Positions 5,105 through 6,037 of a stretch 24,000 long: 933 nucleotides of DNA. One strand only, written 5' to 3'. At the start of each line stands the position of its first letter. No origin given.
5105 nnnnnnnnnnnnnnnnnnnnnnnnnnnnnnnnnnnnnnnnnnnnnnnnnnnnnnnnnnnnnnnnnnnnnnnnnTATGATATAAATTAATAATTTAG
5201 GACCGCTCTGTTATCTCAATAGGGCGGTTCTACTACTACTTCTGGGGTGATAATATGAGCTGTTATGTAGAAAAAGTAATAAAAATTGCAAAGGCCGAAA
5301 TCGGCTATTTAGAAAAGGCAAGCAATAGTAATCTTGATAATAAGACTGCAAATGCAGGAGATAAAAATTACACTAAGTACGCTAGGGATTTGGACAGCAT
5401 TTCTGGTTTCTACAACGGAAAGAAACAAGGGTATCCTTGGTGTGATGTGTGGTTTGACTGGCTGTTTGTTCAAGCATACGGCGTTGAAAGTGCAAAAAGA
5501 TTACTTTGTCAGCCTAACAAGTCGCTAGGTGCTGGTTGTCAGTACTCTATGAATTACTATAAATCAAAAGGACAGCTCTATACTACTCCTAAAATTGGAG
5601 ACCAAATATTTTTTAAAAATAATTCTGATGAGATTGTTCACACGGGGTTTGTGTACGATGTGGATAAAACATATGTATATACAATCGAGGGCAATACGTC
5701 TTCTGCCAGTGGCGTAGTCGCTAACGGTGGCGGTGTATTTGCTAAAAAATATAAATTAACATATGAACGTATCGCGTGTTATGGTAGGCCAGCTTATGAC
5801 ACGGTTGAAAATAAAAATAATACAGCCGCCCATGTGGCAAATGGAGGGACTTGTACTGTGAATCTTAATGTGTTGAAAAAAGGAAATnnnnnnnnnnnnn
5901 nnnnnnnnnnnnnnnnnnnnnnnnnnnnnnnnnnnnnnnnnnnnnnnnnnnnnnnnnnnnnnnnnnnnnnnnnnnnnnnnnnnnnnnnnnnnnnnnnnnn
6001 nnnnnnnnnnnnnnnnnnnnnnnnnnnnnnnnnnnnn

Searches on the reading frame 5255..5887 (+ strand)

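Call 7: search_protein_families(library=pfam, proteins=[window:5255-5887:+], max_evalue=0.001)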
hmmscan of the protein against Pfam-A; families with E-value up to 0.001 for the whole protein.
window:5255-5887:+ (211 aa): 0 families

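Call 29: search_protein_families(library=phrogs, proteins=[window:5255-5887:+], max_evalue=0.001)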
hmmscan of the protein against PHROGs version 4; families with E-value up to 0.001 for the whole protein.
window:5255-5887:+ (211 aa): 4 families
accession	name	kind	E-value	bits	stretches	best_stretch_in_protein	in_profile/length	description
phrog_38078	-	unknown function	1.2e-38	134.4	1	4-204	33-230/423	-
phrog_9589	-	lysis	8.2e-31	108.9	1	4-193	3-170/281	endolysin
phrog_21357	-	lysis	6.1e-18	66.1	1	7-188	6-167/225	endolysin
phrog_21825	-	lysis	4.2e-13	50.4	1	7-186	6-170/289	endolysin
